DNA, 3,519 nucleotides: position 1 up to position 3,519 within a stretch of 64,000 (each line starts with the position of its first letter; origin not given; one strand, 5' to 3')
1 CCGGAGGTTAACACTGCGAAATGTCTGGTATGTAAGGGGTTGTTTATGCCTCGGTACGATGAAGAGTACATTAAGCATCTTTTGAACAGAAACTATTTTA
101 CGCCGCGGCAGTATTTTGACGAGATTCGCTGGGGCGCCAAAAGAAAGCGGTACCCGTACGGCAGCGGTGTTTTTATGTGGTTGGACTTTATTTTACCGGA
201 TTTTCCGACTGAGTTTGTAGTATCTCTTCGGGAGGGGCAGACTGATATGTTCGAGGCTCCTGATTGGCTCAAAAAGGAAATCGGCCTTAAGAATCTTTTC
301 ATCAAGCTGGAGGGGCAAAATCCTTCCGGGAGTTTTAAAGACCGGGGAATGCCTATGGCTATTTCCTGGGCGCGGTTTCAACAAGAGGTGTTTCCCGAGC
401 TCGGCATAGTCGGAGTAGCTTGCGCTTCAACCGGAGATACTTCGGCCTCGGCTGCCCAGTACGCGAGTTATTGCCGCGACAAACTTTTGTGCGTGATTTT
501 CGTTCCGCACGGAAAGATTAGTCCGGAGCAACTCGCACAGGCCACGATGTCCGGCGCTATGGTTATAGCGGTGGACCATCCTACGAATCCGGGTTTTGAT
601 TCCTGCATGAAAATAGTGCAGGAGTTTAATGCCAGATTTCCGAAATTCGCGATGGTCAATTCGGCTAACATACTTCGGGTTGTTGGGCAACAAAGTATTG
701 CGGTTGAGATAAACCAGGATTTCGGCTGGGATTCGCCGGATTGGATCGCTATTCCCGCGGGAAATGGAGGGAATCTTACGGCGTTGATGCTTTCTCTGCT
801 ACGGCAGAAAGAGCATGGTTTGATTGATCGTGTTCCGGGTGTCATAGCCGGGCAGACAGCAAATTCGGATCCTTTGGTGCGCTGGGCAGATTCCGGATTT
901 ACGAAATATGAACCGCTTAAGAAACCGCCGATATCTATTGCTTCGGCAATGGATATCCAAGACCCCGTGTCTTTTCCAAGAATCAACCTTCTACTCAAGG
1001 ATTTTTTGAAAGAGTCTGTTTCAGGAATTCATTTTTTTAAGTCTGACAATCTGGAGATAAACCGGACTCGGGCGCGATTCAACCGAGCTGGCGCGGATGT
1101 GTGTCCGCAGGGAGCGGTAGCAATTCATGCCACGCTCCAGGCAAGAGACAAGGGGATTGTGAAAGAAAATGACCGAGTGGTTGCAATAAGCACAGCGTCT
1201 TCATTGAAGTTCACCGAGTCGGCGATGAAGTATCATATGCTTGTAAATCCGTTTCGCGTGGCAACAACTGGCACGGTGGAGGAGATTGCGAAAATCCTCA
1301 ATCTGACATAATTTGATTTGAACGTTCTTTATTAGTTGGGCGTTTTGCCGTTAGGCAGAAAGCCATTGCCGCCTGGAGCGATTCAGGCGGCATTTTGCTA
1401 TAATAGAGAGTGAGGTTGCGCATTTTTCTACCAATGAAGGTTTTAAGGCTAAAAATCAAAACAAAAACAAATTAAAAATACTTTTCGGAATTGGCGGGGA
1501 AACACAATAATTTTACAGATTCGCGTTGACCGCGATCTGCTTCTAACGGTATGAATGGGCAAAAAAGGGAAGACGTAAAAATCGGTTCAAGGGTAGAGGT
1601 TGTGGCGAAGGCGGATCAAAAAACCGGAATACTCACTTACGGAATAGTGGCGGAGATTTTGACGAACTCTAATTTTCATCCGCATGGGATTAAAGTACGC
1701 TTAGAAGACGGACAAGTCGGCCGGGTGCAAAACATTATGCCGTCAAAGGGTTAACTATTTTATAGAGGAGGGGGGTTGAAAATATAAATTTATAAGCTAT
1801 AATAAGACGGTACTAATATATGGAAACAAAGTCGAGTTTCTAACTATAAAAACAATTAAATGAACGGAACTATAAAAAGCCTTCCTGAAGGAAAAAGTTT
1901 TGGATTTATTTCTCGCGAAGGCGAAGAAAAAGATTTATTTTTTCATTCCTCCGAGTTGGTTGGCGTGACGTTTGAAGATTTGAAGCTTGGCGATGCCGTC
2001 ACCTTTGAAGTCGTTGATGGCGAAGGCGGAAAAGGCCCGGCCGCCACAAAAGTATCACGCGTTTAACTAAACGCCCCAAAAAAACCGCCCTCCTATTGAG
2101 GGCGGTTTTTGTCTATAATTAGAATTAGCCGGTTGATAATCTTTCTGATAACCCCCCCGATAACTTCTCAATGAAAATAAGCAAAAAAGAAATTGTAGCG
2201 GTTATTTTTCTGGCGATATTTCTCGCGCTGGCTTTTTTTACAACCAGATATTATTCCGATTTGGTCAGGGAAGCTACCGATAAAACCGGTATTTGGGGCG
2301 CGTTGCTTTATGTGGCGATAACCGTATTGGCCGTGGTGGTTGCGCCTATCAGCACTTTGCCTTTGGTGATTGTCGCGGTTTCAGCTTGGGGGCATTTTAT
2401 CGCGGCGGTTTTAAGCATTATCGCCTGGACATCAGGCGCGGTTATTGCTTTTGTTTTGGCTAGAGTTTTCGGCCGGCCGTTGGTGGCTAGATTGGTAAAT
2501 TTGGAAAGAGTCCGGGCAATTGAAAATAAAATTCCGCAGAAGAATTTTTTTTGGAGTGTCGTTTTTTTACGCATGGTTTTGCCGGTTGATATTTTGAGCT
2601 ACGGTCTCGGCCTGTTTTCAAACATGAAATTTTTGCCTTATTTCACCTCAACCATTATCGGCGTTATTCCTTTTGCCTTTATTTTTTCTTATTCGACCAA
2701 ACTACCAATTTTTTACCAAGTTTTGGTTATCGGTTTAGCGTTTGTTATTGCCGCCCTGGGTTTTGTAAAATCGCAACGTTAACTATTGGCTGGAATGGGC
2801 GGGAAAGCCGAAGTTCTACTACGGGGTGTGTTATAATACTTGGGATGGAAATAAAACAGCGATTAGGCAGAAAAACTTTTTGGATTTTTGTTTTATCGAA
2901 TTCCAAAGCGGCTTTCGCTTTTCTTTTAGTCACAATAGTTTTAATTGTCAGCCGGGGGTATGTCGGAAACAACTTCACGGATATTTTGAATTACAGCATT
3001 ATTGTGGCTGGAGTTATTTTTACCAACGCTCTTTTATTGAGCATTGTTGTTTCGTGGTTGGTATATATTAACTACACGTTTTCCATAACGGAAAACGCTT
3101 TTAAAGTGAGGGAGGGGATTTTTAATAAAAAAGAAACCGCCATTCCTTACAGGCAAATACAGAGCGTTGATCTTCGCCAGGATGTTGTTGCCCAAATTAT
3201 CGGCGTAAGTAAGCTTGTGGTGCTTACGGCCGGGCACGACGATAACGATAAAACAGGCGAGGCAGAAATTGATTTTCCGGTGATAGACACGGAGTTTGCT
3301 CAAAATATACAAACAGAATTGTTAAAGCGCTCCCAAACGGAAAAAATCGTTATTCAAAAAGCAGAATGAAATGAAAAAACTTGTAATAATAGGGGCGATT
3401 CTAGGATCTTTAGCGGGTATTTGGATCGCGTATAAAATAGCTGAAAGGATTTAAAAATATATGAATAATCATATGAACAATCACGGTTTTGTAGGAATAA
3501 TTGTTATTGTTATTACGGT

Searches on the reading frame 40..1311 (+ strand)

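Call 96: search_protein_families(library=pfam, proteins=[window:40-1311:+], max_evalue=0.0001)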
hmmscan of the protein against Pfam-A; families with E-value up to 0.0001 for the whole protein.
window:40-1311:+ (423 aa): 1 family
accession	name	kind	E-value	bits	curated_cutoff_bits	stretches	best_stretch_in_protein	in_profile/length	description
PF00291.31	PALP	-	1.8e-41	142.8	35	1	61-385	1-294/295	Pyridoxal-phosphate dependent enzyme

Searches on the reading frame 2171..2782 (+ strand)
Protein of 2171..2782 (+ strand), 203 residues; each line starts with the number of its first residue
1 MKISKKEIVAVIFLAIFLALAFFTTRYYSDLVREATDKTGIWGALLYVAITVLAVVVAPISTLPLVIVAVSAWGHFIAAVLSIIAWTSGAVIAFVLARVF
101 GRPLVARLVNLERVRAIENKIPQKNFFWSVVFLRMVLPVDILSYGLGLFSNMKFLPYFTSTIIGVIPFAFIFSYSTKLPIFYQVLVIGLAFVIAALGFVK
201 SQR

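Call 96: search_protein_families(library=pfam, proteins=[window:2171-2782:+], max_evalue=0.0001)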
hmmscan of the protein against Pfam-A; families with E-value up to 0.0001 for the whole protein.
window:2171-2782:+ (203 aa): 1 family
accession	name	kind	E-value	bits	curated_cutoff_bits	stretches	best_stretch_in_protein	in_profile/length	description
PF09335.16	VTT_dom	-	5.8e-16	59.5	33.9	1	63-176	4-121/123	VTT domain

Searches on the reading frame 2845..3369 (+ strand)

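Call 96: search_protein_families(library=pfam, proteins=[window:2845-3369:+], max_evalue=0.0001)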
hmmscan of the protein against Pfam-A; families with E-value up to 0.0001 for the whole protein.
window:2845-3369:+ (174 aa): 1 family
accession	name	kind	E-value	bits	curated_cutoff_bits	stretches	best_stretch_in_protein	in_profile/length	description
PF03703.20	bPH_2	-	2.5e-15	56.9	22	1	74-156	1-75/78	Bacterial PH domain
